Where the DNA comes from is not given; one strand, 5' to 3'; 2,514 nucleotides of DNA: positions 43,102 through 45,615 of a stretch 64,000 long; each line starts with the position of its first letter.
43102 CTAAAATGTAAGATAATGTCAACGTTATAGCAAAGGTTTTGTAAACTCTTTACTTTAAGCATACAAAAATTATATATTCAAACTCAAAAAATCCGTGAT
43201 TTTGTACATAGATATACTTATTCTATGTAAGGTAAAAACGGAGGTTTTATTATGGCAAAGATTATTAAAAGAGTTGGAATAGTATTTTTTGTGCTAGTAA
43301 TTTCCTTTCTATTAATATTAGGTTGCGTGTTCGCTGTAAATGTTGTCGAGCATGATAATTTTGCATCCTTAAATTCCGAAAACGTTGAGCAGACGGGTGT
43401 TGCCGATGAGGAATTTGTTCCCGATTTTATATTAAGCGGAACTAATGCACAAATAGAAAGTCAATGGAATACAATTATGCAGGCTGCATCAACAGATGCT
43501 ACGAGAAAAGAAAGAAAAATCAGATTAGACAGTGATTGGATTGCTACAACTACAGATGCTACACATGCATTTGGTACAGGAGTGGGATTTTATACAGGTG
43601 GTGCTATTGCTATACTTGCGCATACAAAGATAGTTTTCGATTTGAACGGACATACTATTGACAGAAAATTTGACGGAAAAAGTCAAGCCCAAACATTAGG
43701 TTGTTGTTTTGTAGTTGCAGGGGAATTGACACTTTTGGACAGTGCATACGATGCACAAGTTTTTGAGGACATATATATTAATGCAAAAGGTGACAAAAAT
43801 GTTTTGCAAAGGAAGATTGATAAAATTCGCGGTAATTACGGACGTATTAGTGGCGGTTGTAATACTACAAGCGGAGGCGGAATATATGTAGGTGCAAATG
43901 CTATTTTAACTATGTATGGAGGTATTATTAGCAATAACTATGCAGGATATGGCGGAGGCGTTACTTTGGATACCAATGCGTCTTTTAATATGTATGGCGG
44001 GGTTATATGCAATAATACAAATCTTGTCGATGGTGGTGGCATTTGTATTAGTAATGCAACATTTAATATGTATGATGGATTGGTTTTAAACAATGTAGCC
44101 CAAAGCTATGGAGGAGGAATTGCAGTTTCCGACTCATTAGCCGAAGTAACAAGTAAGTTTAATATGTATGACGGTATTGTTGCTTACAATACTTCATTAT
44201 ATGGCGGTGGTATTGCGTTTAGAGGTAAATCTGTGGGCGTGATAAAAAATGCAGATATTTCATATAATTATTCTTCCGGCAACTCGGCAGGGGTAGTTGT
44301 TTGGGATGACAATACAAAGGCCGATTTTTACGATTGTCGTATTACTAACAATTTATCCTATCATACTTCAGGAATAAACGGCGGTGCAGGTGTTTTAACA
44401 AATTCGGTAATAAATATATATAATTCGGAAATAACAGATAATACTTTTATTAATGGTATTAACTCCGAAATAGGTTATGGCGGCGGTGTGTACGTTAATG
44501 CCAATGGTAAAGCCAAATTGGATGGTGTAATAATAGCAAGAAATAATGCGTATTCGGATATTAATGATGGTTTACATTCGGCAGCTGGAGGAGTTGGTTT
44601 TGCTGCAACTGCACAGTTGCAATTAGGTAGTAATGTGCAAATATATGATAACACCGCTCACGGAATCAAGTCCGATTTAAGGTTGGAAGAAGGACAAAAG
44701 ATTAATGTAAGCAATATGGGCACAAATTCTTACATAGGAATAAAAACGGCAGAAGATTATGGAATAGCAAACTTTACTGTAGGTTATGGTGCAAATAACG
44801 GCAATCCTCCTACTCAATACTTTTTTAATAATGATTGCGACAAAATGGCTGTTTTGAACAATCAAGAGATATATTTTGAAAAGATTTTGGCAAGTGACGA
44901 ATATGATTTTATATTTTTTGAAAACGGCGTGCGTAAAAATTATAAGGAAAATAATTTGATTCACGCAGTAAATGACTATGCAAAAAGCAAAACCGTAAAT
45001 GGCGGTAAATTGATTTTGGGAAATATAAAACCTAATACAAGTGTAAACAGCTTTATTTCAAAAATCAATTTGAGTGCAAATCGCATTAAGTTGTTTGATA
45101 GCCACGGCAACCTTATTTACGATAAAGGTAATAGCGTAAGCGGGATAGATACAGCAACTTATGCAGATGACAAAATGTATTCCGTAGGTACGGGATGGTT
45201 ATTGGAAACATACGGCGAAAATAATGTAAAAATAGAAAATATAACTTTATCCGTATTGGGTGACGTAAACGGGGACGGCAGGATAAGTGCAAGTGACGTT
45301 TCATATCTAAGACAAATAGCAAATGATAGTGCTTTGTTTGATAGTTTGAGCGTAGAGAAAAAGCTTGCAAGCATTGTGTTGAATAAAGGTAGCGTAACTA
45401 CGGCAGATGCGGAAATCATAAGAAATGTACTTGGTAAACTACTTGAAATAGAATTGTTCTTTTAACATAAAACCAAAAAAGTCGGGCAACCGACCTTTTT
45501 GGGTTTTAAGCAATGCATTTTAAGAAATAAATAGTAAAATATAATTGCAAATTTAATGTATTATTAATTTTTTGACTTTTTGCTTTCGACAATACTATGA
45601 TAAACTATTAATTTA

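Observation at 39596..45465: Paralogous family of switch-controlled, dockerin-tailed beta-helix surface proteins with mosaic relationships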

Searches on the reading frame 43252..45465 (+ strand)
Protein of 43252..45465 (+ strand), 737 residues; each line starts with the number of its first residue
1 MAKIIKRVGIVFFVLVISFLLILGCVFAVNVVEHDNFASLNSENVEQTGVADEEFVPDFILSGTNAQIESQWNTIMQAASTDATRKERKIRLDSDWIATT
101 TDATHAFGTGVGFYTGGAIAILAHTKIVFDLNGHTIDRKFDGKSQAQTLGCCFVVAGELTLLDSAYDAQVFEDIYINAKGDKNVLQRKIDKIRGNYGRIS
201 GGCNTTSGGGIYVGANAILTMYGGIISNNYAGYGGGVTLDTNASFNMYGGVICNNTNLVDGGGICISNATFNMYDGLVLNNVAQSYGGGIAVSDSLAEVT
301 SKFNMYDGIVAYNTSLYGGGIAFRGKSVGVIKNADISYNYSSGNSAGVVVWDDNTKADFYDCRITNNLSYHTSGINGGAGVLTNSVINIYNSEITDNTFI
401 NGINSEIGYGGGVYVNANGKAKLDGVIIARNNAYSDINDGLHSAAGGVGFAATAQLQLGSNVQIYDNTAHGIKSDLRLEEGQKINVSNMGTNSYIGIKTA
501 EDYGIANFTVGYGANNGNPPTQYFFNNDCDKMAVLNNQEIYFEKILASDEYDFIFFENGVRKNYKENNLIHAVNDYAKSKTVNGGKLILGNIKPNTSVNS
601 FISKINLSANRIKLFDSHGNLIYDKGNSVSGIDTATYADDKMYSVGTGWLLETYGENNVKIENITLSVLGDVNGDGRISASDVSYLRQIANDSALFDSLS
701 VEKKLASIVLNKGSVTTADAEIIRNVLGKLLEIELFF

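Call 7: search_protein_families(library=pfam, proteins=[window:43252-45465:+], max_evalue=0.01)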
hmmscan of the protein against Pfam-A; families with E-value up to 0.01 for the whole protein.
window:43252-45465:+ (737 aa): 1 family
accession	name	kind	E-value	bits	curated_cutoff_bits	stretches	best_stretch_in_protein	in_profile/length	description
PF00404.24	Dockerin_1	-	0.00013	22.6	22.9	1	669-725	1-54/57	Dockerin type I domain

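Call 23: find_homologous_proteins(query=window:43252-45462:+, max_evalue=0.00001)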
Query window:43252-45462:+ (737 aa): 302 proteins with E <= 0.00001 among 8000 candidates; the best 120 are listed.
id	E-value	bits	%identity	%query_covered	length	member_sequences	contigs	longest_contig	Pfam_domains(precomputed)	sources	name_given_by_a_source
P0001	0.0e+0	1562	96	100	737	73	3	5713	-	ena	-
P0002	6.9e-183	628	45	100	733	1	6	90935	-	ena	-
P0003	4.0e-168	579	45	100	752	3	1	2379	-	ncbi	-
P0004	1.8e-161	557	45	100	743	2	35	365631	-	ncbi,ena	-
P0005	6.5e-155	535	45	100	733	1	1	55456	-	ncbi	-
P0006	9.6e-154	532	44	100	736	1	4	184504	-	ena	-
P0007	2.1e-153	530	44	100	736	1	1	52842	-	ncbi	-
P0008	2.0e-151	524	43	100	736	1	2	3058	-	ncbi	-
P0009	8.4e-151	522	43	100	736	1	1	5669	-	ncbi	-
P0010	4.6e-150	519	43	100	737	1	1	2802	-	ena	-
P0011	1.2e-149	518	43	100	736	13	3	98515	-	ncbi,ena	-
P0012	1.4e-148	514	44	100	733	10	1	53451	-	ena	-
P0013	1.8e-148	514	44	100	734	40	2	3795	-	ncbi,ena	-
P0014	7.5e-142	492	40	100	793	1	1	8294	-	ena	-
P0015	6.0e-141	489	40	100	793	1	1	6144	-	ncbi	-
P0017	8.5e-140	485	41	100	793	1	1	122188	-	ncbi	-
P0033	5.5e-107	377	38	100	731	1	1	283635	-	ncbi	-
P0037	1.9e-105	372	38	100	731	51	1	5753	PF02415.24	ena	-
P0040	1.0e-104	369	38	100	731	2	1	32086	PF02415.24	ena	-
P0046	9.4e-100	353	36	100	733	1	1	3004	PF02415.24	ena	-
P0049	2.9e-94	335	33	72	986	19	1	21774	PF00404.25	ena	-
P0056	6.3e-86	307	44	26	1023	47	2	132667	PF00404.25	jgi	-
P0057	8.7e-86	307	35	39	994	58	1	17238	PF00404.25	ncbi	-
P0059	1.0e-81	293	30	73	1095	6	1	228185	PF00404.25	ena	-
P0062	5.4e-81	291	40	26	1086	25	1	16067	PF00404.25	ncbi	-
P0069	6.4e-73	264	30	73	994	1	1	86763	PF00404.25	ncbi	-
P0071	8.2e-72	261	29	71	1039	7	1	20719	PF00404.25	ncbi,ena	-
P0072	6.4e-71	258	31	72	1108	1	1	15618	PF00404.25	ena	-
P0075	1.1e-68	250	30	65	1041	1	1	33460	PF00404.25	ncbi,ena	-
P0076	1.3e-68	250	31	64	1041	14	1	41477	PF00404.25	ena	-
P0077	7.9e-66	241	37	26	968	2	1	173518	PF00404.25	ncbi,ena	-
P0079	1.1e-64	237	40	26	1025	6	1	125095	PF00404.25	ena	-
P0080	2.7e-63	233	39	26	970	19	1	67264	PF00404.25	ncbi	-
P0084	2.4e-58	216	39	26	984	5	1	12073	PF00404.25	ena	-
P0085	4.3e-56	209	39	27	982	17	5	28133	PF00404.25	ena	-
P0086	7.1e-56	208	38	26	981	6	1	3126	PF00404.25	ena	-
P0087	1.1e-54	204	36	27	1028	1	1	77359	PF00404.25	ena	-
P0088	1.8e-53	200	38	26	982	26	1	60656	PF00404.25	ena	-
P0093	8.6e-28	115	32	29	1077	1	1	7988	PF02415.24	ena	-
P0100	2.9e-20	90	33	36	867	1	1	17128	PF02415.24,PF18998.7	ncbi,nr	ncbi:MAG: hypothetical protein LBH74_02930, partial [Nitrososphaerota archaeon]|nr:hypothetical prot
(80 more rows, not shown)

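Call 24: search_protein_families(library=ncbifam, proteins=[window:43252-45462:+], max_evalue=0.01)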
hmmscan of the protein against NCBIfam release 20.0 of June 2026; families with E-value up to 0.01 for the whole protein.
window:43252-45462:+ (737 aa): 0 families

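Call 25: find_encoding_contigs(protein=P0001, flank=3000, max_places=10)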
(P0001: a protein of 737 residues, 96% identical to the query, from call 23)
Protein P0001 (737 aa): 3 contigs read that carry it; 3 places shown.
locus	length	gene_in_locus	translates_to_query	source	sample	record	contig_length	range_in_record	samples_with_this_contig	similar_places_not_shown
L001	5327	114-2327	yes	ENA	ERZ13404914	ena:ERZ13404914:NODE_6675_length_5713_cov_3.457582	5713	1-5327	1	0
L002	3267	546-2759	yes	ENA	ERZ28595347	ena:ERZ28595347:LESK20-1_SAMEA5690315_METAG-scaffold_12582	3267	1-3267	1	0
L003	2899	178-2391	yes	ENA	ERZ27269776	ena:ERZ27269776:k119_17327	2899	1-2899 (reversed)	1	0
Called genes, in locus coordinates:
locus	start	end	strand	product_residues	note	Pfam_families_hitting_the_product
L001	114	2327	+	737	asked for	-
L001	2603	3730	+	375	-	PF02729:OTCace_N, PF00185:OTCace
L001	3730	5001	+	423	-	PF07969:Amidohydro_3 (faint), PF01979:Amidohydro_1, PF12890:DHOase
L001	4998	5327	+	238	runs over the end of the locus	?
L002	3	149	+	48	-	?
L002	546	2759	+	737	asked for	-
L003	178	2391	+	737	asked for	-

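Call 26: find_encoding_contigs(protein=window:43252-45465:+, flank=3000, max_places=10)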
Protein window:43252-45465:+ (737 aa): 2 contigs read that carry it; 1 place shown.
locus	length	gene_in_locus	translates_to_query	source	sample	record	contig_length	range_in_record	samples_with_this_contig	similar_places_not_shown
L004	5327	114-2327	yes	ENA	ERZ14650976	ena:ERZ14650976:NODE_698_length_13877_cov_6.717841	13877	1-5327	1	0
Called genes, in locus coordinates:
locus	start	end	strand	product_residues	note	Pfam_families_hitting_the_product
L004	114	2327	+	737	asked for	-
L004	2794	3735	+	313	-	PF02729:OTCace_N, PF00185:OTCace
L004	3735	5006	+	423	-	PF07969:Amidohydro_3 (faint), PF01979:Amidohydro_1, PF12890:DHOase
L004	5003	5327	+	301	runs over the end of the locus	PF00215:OMPdecase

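Call 65: predict_structure(alignment_id=A3)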
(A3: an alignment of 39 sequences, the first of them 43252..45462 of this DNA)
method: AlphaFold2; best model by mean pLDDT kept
length: 737 residues; sequences in the alignment: 39
mean_pLDDT: 83.8   pTM: 0.80
mean pLDDT of the five models: 83.8, 83.8, 83.1, 82.2, 80.6
residues with pLDDT >= 90: 387; 70-90: 228; 50-70: 59; < 50: 63
segments of 3 or more residues with pLDDT < 50: 1-5, 27-53, 674-691, 708-717
pLDDT, mean of each block of 10 residues (from residue 1): 51 76 57 28 31 75 96 95 89 95 89 93 95 96 86 97 94 95 94 94 94 97 97 95 96 94 95 97 96 74 95 96 93 98 92 91 97 85 96 97 82 93 98 82 87 95 96 93 92 93 90 87 89 90 85 82 86 81 78 82 86 85 86 78 74 87 80 47 45 56 51 45 56 55
secondary structure, 60 per line:
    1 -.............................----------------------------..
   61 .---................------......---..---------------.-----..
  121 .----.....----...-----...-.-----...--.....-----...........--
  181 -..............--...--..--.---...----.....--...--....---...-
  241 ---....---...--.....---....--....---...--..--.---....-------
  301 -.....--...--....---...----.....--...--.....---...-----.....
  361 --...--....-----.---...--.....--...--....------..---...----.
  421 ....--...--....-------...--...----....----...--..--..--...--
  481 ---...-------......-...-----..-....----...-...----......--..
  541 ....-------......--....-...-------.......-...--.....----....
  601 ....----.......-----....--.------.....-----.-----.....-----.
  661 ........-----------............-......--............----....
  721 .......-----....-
elements in order (helices of 4 or more, strands of 3 or more residues): H2-30 E59-61 H65-80 E87-92 E119-121 E126-130 E135-137 E153-155 E158-162 H168-178 H182-195 E198-200 E211-213 E218-222 E225-227 E230-233 E237-239 E244-247 E251-253 E256-260 E264-267 E270-273 E277-279 E290-293 E302-306 E309-311 E314-317 E321-323 E328-332 E335-337 E340-344 E348-350 E356-360 E363-365 E368-371 E381-383 E386-390 E393-395 E398-401 E413-415 E420-424 E427-429 E432-435 E443-445 E448-450 E455-458 E463-465 E476-478 E484-486 E494-499 H512-515 E524-526 E531-536 E539-544 E552-557 E560-563 H575-581 E588-592 H598-604 E612-615 E621-624 H634-638 E650-654 E660-668 H680-691 H693-698 H701-712 H717-727 H733-736

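Call 67: fold_search(model_id=the predicted structure, library=pdb)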
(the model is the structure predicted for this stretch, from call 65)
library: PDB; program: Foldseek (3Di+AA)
matches with E <= 10: 186; with E <= 0.001: 0
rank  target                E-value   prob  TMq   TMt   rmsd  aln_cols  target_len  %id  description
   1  9cdv_A                5.3e-02  0.69  0.22  0.34  19.4       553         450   12  Crystal Structure of Rhombotarget A (released 2025-07-02)
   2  5lw3                  6.6e-02  0.57  0.19  0.30  11.9       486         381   14  Azotobacter vinelandii Mannuronan C-5 epimerase AlgE6 A-module (released 2017-10-25)
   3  9cdu_C                1.1e-01  0.33  0.15  0.24  15.8       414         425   12  Crystal Structure of Rhombotarget A-peptide Complex (released 2025-07-02)
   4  2pyg_B                1.2e-01  0.57  0.21  0.35  11.5       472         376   13  Azotobacter vinelandii Mannuronan C-5 epimerase AlgE4 A-module (released 2008-05-27)
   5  4mr0_A                1.8e-01  0.16  0.17  0.23  15.9       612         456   10  Crystal structure of PfbA, a surface adhesin of Streptococcus pneumoniae (released 2014-02-05)
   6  5zks                  1.9e-01  0.69  0.26  0.40   9.6       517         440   10  Crystal structure of DFA-IIIase from Arthrobacter chlorophenolicus A6 (released 2018-12-19)
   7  4mr0_B                1.9e-01  0.25  0.20  0.28  14.7       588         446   11  Crystal structure of PfbA, a surface adhesin of Streptococcus pneumoniae (released 2014-02-05)
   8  5zky                  2.2e-01  0.60  0.25  0.41   9.3       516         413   11  Crystal structure of DFA-IIIase from Arthrobacter chlorophenolicus A6 without its lid (released 2018-12-19)
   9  9cdu_A                2.2e-01  0.47  0.17  0.27  16.4       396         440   14  Crystal Structure of Rhombotarget A-peptide Complex (released 2025-07-02)
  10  5zl5_F                2.4e-01  0.38  0.23  0.35  11.6       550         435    9  Crystal structure of DFA-IIIase mutant C387A from Arthrobacter chlorophenolicus A6 (released 2018-12-19)
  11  5zla_D                2.8e-01  0.35  0.23  0.35  12.4       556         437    9  Crystal structure of mutant C387A of DFA-IIIase from Arthrobacter chlorophenolicus A6 in complex with DFA-III (released 2018-12-19)
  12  5zl5_D                3.0e-01  0.41  0.23  0.36  10.9       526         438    9  Crystal structure of DFA-IIIase mutant C387A from Arthrobacter chlorophenolicus A6 (released 2018-12-19)
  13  8yk1_A                3.3e-01  0.16  0.24  0.22  24.4       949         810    9  Blood group B alpha-1,3-galactosidase AgaBb from Bifidobacterium bifidum, construct 23-844 (released 2024-07-10)
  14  3krg_A                3.3e-01  0.13  0.13  0.20  17.5       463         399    9  Structural insights into substrate specificity and the anti beta-elimination mechanism of pectate lyase (released 2010-02-09)
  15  9cdv_B                4.1e-01  0.54  0.20  0.32  13.5       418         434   12  Crystal Structure of Rhombotarget A (released 2025-07-02)
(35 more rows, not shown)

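Call 76: find_encoding_contigs(protein=P0004, flank=700, max_places=10)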
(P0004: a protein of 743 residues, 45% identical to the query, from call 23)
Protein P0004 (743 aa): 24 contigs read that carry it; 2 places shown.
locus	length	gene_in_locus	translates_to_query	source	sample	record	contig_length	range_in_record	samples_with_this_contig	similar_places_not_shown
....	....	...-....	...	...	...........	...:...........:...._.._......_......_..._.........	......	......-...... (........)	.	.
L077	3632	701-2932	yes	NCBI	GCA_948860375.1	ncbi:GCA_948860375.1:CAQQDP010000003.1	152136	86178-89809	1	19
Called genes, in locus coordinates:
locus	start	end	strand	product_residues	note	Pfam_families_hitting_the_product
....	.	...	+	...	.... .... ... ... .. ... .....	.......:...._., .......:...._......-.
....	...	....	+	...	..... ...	-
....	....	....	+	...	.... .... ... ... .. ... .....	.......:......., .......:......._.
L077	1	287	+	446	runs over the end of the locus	PF20769:YPEB_N, PF14620:YPEB_PepSY1-2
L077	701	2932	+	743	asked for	-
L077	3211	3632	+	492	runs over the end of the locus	PF08903:DUF1846, PF20921:DUF1846_C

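Call 85: search_protein_families(library=pfam, alignment_id=A3, max_evalue=0.01)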
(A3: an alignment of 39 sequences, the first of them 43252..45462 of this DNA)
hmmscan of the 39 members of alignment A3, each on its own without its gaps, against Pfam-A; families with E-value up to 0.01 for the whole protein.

A. member 1, window:43252-45462:+ (737 aa): 1 family
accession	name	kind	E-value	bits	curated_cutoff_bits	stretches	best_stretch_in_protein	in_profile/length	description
PF00404.24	Dockerin_1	-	0.00013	22.6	22.9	1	669-725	1-54/57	Dockerin type I domain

B. families by the number of members that match (of 39 scanned): 5 families
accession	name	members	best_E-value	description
PF00404.24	Dockerin_1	33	2.9e-05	Dockerin type I domain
PF17547.7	DUF5462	9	0.0063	Family of unknown function (DUF5462)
PF02415.23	Chlam_PMP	8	4e-09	Chlamydia polymorphic membrane protein (Chlamydia_PMP) repeat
PF13229.12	Beta_helix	4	0.0001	Right handed beta helix region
PF17161.10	DUF5123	1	0.0048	Domain of unknown function (DUF5123)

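Call 91: find_encoding_contigs(protein=P0033, flank=800, max_places=4)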
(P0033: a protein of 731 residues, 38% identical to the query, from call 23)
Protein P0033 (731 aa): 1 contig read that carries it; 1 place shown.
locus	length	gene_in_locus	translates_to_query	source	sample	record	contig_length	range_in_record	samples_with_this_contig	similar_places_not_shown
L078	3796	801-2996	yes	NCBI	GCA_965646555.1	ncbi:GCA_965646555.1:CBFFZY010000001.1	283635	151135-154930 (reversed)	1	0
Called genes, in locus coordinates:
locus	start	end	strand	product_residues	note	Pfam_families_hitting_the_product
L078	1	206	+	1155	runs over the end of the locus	-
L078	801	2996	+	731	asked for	-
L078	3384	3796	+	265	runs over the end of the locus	PF01522:Polysacc_deac_1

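Call 92: find_encoding_contigs(protein=P0017, flank=800, max_places=4)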
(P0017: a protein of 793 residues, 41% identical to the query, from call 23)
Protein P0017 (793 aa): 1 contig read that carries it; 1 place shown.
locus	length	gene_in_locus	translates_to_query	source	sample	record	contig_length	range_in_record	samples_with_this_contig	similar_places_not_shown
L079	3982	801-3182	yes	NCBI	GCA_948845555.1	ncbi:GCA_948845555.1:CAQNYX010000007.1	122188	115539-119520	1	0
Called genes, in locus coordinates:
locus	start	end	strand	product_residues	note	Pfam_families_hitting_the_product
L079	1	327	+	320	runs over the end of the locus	PF03547:Mem_trans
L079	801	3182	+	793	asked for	-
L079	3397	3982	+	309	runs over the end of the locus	PF00135:COesterase, PF20434:BD-FAE, PF07859:Abhydrolase_3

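Call 117: find_encoding_contigs(protein=P0013, flank=800, max_places=10)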
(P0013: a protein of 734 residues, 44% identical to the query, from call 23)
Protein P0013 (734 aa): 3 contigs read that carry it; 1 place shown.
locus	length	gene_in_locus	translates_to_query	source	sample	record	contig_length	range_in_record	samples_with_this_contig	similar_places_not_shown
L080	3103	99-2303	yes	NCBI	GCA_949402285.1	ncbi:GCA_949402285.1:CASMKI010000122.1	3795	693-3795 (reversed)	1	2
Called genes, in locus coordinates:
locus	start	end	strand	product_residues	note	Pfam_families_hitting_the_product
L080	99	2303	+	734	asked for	-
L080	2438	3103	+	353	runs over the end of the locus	-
